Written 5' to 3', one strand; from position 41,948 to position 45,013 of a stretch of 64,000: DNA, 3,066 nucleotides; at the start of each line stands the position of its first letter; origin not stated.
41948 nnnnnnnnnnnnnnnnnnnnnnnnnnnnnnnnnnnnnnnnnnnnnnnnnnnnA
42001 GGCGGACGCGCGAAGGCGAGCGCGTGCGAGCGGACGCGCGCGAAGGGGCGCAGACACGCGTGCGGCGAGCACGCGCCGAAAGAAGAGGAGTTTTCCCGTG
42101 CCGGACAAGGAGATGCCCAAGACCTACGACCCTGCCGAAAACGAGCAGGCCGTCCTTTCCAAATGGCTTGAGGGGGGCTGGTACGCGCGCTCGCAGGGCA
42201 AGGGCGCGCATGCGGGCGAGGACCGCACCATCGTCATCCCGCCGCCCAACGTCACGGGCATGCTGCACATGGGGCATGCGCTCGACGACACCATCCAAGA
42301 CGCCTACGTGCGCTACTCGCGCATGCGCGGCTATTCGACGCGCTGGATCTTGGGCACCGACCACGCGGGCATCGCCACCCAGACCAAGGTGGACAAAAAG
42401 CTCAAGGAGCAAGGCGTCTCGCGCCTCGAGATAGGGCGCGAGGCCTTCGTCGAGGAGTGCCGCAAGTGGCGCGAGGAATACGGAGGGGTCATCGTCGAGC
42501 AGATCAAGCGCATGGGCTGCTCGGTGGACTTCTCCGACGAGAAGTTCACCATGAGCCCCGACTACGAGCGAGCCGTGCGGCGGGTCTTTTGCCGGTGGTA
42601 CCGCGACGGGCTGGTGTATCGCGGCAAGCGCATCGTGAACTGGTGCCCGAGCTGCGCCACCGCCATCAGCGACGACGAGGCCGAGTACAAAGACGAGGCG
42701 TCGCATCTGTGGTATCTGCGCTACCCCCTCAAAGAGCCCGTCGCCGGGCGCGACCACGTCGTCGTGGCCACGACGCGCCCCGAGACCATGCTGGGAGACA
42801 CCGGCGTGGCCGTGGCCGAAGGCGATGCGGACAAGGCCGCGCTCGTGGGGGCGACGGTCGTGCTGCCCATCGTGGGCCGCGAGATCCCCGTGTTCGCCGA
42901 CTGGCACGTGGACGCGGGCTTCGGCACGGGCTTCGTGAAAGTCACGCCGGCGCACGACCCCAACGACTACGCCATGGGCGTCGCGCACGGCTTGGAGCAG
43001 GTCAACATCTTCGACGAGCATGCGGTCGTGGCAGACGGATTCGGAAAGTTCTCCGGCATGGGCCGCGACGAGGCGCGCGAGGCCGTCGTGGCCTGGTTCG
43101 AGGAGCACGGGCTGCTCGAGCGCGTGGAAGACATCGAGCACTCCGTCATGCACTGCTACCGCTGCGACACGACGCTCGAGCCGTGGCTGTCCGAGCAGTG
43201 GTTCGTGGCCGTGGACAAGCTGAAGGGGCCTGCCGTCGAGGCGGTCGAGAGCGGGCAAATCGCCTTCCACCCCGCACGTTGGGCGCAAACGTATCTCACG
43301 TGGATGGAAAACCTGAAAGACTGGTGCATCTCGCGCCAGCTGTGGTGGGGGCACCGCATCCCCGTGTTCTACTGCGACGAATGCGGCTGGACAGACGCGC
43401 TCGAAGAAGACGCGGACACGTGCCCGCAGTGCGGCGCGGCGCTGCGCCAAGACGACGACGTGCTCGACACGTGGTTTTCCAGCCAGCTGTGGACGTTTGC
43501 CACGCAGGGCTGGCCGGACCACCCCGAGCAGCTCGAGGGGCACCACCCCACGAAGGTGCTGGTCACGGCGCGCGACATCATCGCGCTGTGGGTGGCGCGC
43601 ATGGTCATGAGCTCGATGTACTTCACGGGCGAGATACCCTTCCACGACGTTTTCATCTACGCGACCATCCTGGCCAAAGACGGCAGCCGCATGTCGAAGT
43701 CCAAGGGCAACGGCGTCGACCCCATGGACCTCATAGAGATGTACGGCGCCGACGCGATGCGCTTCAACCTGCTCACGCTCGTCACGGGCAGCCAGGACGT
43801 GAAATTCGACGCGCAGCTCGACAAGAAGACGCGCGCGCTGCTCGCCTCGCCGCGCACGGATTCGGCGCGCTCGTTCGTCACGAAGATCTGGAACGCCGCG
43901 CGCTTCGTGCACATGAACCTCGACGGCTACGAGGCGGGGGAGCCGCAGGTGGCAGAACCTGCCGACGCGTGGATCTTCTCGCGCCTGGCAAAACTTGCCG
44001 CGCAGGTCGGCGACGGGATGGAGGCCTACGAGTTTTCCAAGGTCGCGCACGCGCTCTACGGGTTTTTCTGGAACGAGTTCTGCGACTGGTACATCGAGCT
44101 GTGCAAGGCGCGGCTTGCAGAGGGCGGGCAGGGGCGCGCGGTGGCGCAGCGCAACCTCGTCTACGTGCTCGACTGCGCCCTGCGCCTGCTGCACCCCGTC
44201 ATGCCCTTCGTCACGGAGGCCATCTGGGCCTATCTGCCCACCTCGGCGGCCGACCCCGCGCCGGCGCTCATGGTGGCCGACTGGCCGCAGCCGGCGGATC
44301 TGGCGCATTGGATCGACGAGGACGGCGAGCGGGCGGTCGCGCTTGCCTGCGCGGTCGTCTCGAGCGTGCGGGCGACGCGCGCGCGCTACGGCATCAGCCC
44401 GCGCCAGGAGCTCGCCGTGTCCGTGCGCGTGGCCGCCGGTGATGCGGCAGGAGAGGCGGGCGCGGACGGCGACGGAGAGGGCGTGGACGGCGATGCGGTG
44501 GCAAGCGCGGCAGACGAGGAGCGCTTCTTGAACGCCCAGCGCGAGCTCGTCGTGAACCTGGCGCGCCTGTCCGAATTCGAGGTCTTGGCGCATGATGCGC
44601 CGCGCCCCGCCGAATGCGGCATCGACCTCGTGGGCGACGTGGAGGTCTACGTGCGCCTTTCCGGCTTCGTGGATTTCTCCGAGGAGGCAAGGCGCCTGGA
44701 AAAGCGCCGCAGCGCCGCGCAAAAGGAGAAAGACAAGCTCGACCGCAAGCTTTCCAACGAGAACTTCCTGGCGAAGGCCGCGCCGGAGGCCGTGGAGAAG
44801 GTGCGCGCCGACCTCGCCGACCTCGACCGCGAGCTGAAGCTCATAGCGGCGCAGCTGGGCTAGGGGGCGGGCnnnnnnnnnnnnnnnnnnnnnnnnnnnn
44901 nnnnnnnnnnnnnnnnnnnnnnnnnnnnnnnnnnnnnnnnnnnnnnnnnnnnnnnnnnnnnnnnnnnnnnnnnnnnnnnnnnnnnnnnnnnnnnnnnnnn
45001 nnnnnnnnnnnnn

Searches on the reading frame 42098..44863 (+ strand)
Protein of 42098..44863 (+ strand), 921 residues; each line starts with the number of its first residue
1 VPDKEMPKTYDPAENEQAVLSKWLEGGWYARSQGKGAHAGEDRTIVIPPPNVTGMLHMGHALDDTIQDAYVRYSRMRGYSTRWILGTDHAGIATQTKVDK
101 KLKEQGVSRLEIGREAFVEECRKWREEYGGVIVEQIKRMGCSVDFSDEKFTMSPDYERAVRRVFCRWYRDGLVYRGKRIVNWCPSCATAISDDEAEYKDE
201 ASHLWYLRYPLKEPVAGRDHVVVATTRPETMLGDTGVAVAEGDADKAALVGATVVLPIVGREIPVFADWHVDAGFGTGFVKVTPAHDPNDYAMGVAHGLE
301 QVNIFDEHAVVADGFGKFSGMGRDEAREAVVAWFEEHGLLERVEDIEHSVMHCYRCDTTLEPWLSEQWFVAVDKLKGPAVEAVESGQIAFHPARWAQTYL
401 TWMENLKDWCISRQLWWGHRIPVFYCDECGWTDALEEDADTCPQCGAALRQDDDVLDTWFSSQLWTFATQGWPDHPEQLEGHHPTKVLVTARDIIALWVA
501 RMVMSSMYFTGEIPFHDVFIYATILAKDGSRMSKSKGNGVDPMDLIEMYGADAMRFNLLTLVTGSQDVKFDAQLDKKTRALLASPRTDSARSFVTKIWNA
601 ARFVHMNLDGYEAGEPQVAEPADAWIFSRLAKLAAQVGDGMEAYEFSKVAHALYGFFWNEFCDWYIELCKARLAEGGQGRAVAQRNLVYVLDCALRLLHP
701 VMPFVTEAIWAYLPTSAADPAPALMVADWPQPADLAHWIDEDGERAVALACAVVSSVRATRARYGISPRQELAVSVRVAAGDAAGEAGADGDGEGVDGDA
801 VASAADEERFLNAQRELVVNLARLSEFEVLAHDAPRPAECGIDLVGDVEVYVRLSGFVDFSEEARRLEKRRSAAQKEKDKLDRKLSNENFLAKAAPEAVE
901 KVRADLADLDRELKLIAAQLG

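Call 19: search_protein_families(library=ncbifam, proteins=[window:42098-44863:+], max_evalue=0.001)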
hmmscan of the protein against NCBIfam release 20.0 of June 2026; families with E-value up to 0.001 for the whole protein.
window:42098-44863:+ (921 aa): 16 families
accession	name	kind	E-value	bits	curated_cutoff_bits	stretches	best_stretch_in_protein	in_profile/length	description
NF004349.1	PRK05729.1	equivalog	0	1069.6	704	2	8-780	2-744/860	valine--tRNA ligase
TIGR00422.1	valS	equivalog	2.8e-285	948.7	612.1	2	6-780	1-760/863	valine--tRNA ligase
NF011492.0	PRK14900.1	equivalog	3.7e-261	869.4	1783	1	5-910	8-880/1044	valine--tRNA ligase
NF009687.0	PRK13208.1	equivalog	2e-167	558.8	738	1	3-775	3-759/801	valine--tRNA ligase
TIGR00392.1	ileS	equivalog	1.9e-119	400.2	621.4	3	434-771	515-843/861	isoleucine--tRNA ligase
NF000540.1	alt_ValS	exception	4.3e-85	286.3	900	1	21-774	15-797/827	valine--tRNA ligase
NF040702.1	ileS_w_GNAT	exception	3e-62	210.6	1999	3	5-210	12-222/1100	isoleucine--tRNA ligase, N-acetyltransferase domain-containing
NF000258.1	MupB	exception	1.2e-61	208.8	1900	3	441-767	498-809/1033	mupirocin-resistant isoleucine--tRNA ligase MupB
NF000257.1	MupA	exception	1.3e-59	201.9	1900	3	441-713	494-761/1024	mupirocin-resistant isoleucine--tRNA ligase MupA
NF008957.0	PRK12300.1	subfamily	1.4e-54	185.4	677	4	44-239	35-236/946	leucine--tRNA ligase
TIGR00395.1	leuS_arch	equivalog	6.9e-44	150.1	648.5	4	45-239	29-230/938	leucine--tRNA ligase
TIGR00396.1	leuS_bact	equivalog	7e-40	136.9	548.4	4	50-194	38-166/843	leucine--tRNA ligase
TIGR00398.1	metG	equivalog_domain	1e-28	100.4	336.35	2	352-715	168-503/530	methionine--tRNA ligase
NF008900.0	PRK12267.1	equivalog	3e-20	72.3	598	2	452-657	221-418/648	methionine--tRNA ligase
NF001100.0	PRK00133.1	equivalog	1.2e-19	70.4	587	2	352-715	174-504/676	methionine--tRNA ligase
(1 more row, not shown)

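Call 41: find_homologous_proteins(query=window:42098-44860:+, max_evalue=1e-100)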
Query window:42098-44860:+ (921 aa): 8000 proteins with E <= 1e-100 among 8000 candidates; the best 120 are listed.
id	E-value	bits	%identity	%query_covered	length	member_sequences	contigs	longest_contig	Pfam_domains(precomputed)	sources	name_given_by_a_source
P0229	0.0e+0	1960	90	100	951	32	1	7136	PF09334.18,PF08264.20,PF13603.13,PF00133.29,PF10458.15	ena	-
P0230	0.0e+0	1925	88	100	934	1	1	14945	PF09334.18,PF08264.20,PF13603.13,PF00133.29,PF10458.15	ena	-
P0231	0.0e+0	1915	88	99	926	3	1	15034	PF09334.18,PF08264.20,PF13603.13,PF00133.29,PF10458.15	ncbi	-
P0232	0.0e+0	1636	76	100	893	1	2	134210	PF09334.18,PF08264.20,PF13603.13,PF00133.29,PF10458.15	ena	-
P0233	0.0e+0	1624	76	100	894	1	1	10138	PF09334.18,PF08264.20,PF13603.13,PF00133.29,PF10458.15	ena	-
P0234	0.0e+0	1608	76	100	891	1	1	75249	PF09334.18,PF08264.20,PF13603.13,PF00133.29,PF10458.15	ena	-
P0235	0.0e+0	1603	75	100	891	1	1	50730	PF09334.18,PF08264.20,PF13603.13,PF00133.29,PF10458.15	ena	-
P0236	0.0e+0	1598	75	100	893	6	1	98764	PF09334.18,PF08264.20,PF13603.13,PF00133.29,PF10458.15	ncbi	ncbi:MAG: valine--tRNA ligase [Coriobacteriales bacterium]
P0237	0.0e+0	1598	75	100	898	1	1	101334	PF09334.18,PF08264.20,PF13603.13,PF00133.29,PF10458.15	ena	-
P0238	0.0e+0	1596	75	100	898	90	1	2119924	PF09334.18,PF08264.20,PF13603.13,PF00133.29,PF10458.15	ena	-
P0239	0.0e+0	1595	75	100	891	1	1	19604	PF09334.18,PF08264.20,PF13603.13,PF00133.29,PF10458.15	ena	-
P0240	0.0e+0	1594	75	100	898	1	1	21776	PF09334.18,PF08264.20,PF13603.13,PF00133.29,PF10458.15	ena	-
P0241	0.0e+0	1589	75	100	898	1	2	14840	PF09334.18,PF08264.20,PF13603.13,PF00133.29,PF10458.15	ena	-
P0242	0.0e+0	1586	73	99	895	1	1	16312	PF09334.18,PF08264.20,PF13603.13,PF00133.29,PF10458.15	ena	-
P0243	0.0e+0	1581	73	99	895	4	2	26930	PF09334.18,PF08264.20,PF13603.13,PF00133.29,PF10458.15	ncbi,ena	-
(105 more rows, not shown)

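Call 42: find_encoding_contigs(protein=P0231, flank=10000, max_places=2)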
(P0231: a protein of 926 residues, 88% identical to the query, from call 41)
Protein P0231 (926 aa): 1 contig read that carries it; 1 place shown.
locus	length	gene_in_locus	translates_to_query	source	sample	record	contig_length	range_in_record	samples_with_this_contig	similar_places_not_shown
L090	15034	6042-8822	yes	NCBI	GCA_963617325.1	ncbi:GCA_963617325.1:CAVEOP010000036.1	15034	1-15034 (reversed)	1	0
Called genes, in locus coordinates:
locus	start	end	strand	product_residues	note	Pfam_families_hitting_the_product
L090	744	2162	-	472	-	PF01637:ATPase_2, PF13191:AAA_16 (faint), PF13173:AAA_14 (weak), PF03008:DUF234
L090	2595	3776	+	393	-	PF05697:Trigger_N, PF05698:Trigger_C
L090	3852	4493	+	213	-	PF00574:CLP_protease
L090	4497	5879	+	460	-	PF06689:zf-C4_ClpX, PF01078:Mg_chelatase (faint), PF05496:RuvB_N (faint), PF13401:AAA_22 (faint), PF00004:AAA, PF07724:AAA_2, PF07728:AAA_5 (faint), PF10431:ClpB_D2-small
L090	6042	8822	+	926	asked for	PF00133:tRNA-synt_1, PF09334:tRNA-synt_1g, PF13603:tRNA-synt_1_2 (weak), PF09334:tRNA-synt_1g (weak), PF08264:Anticodon_1, PF10458:Val_tRNA-synt_C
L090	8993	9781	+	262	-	PF00731:AIRC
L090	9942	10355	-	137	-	-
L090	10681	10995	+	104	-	-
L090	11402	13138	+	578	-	PF00083:Sugar_tr, PF07690:MFS_1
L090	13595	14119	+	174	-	PF00254:FKBP_C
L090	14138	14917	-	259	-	-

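Call 43: find_encoding_contigs(protein=P0230, flank=10000, max_places=2)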
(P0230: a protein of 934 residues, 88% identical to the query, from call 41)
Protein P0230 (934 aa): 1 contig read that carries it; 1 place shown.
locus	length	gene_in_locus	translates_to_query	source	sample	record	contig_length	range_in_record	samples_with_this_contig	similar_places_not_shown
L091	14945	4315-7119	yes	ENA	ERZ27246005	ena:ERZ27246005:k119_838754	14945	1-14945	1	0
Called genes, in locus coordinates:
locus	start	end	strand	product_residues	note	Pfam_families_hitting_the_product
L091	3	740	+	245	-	?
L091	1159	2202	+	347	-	PF05697:Trigger_N, PF05698:Trigger_C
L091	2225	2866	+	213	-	PF00574:CLP_protease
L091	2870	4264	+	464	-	PF06689:zf-C4_ClpX, PF01078:Mg_chelatase (faint), PF05496:RuvB_N (faint), PF00004:AAA, PF07724:AAA_2, PF07728:AAA_5 (faint), PF13401:AAA_22 (faint), PF10431:ClpB_D2-small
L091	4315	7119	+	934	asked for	PF00133:tRNA-synt_1, PF09334:tRNA-synt_1g, PF13603:tRNA-synt_1_2 (faint), PF08264:Anticodon_1, PF10458:Val_tRNA-synt_C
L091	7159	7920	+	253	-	PF00731:AIRC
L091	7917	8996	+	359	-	PF01558:POR, PF12838:Fer4_7 (faint), PF12797:Fer4_2 (faint), PF12837:Fer4_6 (faint), PF13237:Fer4_10 (faint), PF14697:Fer4_21, PF13187:Fer4_9 (weak), PF00037:Fer4 (weak)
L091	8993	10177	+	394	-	PF01855:POR_N, PF02780:Transketolase_C (weak), PF17147:PFOR_II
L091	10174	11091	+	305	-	PF02775:TPP_enzyme_C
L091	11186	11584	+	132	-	-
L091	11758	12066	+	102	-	PF01371:Trp_repressor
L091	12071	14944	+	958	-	?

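Call 44: find_encoding_contigs(protein=P0229, flank=10000, max_places=2)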
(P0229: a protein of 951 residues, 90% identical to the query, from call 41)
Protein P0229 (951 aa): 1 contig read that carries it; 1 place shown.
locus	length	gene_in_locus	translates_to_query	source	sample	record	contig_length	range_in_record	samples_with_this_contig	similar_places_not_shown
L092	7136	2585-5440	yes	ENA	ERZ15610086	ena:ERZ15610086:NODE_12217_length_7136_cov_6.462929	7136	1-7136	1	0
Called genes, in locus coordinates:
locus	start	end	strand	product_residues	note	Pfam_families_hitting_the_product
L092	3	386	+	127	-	?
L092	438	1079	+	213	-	PF00574:CLP_protease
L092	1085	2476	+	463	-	PF06689:zf-C4_ClpX, PF01078:Mg_chelatase (faint), PF05496:RuvB_N (faint), PF00004:AAA, PF07724:AAA_2, PF07728:AAA_5 (faint), PF13401:AAA_22 (faint), PF10431:ClpB_D2-small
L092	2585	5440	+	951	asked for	PF00133:tRNA-synt_1, PF09334:tRNA-synt_1g, PF13603:tRNA-synt_1_2 (weak), PF09334:tRNA-synt_1g (weak), PF08264:Anticodon_1, PF10458:Val_tRNA-synt_C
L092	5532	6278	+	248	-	PF00731:AIRC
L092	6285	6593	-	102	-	-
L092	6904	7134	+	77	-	?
